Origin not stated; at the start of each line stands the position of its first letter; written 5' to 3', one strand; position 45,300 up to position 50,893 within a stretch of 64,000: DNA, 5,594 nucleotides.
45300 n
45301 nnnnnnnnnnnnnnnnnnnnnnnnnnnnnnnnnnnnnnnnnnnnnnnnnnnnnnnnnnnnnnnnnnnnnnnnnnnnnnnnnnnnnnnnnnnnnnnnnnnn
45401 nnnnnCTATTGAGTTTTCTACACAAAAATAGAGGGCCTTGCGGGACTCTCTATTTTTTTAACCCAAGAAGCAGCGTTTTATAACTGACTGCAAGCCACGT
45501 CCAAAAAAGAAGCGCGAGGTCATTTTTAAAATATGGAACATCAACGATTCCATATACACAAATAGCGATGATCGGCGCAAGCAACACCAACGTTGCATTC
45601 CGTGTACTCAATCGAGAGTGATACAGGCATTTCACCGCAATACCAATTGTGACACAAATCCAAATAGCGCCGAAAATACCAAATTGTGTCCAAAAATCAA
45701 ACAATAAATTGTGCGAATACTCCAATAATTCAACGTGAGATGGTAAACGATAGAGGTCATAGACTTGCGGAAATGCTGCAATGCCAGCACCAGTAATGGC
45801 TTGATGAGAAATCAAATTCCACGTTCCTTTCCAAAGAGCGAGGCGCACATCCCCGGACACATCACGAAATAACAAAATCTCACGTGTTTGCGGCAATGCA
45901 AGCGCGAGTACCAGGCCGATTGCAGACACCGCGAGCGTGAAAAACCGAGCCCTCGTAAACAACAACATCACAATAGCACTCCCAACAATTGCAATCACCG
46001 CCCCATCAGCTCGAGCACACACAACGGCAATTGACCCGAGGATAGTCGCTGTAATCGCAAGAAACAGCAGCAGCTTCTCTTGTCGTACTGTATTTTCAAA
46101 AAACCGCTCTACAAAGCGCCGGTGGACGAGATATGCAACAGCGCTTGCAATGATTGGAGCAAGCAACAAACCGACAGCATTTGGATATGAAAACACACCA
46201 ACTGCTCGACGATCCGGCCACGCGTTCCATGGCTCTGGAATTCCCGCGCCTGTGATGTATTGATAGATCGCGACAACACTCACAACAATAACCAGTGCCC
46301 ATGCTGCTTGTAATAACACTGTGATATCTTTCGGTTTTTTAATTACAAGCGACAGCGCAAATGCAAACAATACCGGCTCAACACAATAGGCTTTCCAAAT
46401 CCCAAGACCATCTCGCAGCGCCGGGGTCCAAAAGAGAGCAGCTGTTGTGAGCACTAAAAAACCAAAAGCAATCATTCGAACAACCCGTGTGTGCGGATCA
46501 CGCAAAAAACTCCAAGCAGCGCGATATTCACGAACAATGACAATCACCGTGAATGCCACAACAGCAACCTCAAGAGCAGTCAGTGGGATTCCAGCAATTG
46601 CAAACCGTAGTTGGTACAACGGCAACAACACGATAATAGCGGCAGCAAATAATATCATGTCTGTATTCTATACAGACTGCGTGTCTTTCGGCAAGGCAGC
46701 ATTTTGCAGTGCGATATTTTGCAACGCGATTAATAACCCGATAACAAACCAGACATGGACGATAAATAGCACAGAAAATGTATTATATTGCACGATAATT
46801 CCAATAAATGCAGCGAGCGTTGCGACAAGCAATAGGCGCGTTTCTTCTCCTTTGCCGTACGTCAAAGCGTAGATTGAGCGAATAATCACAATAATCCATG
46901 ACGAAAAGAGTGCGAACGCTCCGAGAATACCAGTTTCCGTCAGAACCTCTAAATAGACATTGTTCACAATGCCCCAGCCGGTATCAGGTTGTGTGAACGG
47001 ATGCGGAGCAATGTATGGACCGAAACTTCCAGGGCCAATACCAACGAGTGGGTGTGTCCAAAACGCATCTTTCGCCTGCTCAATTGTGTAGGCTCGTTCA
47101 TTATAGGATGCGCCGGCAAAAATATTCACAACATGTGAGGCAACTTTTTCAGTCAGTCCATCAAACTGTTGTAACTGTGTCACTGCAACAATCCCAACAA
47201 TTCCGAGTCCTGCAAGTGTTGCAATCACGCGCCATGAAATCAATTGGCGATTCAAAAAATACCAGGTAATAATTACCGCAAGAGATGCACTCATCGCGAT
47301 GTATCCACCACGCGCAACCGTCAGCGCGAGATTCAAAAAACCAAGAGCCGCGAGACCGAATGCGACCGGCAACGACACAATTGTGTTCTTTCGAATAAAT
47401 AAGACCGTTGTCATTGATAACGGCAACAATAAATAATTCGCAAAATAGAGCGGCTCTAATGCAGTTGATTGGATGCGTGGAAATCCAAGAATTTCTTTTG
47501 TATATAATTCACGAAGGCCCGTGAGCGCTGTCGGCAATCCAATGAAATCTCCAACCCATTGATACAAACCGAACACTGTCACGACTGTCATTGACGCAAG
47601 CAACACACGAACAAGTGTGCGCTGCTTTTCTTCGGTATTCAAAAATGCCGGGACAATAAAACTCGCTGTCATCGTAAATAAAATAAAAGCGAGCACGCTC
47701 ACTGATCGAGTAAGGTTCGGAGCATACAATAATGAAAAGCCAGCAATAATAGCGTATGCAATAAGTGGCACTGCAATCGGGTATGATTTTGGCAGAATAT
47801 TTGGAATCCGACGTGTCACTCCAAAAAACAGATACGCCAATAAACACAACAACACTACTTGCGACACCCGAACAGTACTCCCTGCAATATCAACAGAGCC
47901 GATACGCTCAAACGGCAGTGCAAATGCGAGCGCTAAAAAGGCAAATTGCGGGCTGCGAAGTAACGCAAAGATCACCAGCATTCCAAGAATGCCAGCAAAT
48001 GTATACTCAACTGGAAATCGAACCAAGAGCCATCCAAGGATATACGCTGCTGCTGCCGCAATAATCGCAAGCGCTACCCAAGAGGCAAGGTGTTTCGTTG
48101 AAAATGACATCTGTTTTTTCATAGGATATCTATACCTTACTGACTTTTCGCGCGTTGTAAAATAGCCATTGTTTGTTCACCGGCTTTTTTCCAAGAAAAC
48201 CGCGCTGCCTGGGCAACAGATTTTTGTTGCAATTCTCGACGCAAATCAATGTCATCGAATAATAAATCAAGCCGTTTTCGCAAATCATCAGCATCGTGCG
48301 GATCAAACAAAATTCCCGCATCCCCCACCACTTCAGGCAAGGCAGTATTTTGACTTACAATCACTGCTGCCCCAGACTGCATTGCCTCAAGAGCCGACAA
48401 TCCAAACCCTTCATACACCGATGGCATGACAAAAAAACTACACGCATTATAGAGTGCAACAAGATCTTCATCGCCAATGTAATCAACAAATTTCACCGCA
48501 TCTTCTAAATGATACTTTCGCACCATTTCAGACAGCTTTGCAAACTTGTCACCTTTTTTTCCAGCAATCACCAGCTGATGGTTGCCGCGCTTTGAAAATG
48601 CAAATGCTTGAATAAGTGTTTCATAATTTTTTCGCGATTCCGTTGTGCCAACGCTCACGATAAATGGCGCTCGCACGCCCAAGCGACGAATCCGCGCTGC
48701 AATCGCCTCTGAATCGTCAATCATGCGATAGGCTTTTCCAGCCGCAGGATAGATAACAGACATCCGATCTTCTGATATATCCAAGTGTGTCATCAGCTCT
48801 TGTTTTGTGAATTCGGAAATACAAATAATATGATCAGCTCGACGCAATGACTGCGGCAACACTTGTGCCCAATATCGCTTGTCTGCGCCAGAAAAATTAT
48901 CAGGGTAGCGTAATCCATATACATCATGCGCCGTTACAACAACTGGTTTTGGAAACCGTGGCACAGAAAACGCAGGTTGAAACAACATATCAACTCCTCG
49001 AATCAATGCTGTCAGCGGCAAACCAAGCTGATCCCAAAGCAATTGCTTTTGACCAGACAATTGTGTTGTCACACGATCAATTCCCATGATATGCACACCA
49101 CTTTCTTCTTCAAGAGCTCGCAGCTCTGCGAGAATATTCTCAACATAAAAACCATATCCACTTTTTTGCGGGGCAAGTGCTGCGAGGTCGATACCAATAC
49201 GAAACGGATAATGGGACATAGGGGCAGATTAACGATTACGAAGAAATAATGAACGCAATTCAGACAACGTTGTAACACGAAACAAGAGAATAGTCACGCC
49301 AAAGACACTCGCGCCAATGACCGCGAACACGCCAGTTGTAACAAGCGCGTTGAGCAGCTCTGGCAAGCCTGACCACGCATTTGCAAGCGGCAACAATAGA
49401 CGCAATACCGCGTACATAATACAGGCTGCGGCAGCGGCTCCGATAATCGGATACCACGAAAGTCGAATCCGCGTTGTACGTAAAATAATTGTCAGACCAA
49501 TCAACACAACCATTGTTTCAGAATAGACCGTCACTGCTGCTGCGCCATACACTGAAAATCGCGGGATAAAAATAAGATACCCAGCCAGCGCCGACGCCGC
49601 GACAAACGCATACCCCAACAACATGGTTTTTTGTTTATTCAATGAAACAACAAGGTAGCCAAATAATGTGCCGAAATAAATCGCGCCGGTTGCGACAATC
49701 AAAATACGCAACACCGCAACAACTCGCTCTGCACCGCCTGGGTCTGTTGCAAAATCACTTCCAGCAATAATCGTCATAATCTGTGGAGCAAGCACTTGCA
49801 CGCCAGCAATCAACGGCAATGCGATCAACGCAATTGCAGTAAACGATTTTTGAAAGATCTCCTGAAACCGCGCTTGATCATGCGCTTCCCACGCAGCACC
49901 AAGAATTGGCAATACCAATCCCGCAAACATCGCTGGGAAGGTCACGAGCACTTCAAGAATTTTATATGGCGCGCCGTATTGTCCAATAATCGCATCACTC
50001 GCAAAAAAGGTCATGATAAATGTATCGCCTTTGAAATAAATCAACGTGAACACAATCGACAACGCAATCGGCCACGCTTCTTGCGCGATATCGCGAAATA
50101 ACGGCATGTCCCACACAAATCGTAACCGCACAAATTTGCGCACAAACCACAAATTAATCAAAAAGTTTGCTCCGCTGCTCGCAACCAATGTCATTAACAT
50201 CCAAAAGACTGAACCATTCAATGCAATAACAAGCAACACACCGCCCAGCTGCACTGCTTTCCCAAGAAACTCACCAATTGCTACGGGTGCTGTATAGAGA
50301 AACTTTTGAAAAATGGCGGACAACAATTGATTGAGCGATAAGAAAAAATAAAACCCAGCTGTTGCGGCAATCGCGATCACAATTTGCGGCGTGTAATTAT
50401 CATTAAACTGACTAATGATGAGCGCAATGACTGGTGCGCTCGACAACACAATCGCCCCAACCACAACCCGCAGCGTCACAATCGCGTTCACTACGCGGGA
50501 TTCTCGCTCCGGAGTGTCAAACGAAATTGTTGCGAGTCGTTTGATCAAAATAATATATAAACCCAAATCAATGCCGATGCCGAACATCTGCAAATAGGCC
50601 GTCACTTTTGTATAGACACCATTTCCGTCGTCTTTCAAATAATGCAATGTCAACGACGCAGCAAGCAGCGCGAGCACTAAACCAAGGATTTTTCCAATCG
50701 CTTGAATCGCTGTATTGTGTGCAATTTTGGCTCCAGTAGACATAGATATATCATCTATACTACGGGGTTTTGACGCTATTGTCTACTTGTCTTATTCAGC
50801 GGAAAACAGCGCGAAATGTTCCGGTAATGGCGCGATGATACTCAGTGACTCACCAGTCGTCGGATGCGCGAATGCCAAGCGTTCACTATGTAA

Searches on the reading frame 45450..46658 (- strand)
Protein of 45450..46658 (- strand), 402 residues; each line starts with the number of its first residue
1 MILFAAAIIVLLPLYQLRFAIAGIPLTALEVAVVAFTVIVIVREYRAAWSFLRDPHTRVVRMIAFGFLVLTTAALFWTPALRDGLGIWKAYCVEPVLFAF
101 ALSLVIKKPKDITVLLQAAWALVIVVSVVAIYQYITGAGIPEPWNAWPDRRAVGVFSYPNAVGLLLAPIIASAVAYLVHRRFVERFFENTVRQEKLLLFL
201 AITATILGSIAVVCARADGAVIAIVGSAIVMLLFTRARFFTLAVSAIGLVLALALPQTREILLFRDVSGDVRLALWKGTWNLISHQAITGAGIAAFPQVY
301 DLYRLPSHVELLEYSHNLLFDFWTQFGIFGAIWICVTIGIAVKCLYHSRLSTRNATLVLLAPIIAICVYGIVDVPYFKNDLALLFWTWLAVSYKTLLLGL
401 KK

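Call 19: search_protein_families(library=pfam, proteins=[window:45450-46658:-], max_evalue=0.00001)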
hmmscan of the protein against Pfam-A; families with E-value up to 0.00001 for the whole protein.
window:45450-46658:- (402 aa): 1 family
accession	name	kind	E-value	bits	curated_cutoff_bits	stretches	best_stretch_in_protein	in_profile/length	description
PF04932.20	Wzy_C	-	4.7e-14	52.9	31.7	1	204-332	2-146/149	O-Antigen ligase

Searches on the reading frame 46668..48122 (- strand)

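Call 19: search_protein_families(library=pfam, proteins=[window:46668-48122:-], max_evalue=0.00001)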
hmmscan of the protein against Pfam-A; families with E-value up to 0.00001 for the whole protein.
window:46668-48122:- (484 aa): 1 family
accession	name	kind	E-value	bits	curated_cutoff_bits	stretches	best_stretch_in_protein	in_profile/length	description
PF04932.20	Wzy_C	-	2.4e-18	66.8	31.7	1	257-405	2-148/149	O-Antigen ligase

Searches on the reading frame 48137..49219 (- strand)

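Call 19: search_protein_families(library=pfam, proteins=[window:48137-49219:-], max_evalue=0.00001)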
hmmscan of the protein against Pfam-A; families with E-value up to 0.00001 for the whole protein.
window:48137-49219:- (360 aa): 5 families
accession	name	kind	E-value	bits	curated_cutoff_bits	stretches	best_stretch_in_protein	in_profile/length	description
PF00534.26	Glycos_transf_1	-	2.6e-36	125.2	26.4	1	183-333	14-168/172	Glycosyl transferases group 1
PF13692.12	Glyco_trans_1_4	-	6.9e-28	98.1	27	1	185-323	2-142/142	Glycosyl transferases group 1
PF13439.12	Glyco_transf_4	-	2.9e-13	50.6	28.5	1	89-158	95-164/170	Glycosyltransferase Family 4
PF20706.3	GT4-conflict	-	7.6e-12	45.3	26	1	186-300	199-322/385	Family 4 Glycosyltransferase in conflict systems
PF13579.12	Glyco_trans_4_4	-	1.8e-08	35.3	29.7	1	92-158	96-157/158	Glycosyl transferase 4-like domain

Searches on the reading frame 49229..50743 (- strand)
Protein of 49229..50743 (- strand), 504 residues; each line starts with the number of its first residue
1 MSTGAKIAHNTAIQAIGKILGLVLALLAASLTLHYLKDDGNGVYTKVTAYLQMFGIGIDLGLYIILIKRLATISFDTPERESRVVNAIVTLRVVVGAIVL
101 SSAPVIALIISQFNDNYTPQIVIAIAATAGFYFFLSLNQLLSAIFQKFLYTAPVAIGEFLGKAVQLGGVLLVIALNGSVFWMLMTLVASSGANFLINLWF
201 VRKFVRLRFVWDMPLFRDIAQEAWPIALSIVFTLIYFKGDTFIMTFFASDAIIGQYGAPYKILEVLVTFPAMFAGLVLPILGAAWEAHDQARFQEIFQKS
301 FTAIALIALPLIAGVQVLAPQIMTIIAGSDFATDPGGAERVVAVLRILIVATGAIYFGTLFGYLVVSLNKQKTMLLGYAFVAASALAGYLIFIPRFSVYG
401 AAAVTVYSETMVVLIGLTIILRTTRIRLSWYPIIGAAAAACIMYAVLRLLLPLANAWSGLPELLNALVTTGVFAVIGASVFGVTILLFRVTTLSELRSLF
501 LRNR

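Call 19: search_protein_families(library=pfam, proteins=[window:49229-50743:-], max_evalue=0.00001)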
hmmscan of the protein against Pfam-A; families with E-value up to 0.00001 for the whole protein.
window:49229-50743:- (504 aa): 2 families
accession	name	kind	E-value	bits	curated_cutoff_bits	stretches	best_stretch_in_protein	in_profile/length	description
PF01943.22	Polysacc_synt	-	1.1e-14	54.9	28.2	1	8-281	2-270/274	Polysaccharide biosynthesis protein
PF13440.11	Polysacc_synt_3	-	2.8e-13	50.2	23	1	42-331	12-288/293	Polysaccharide biosynthesis protein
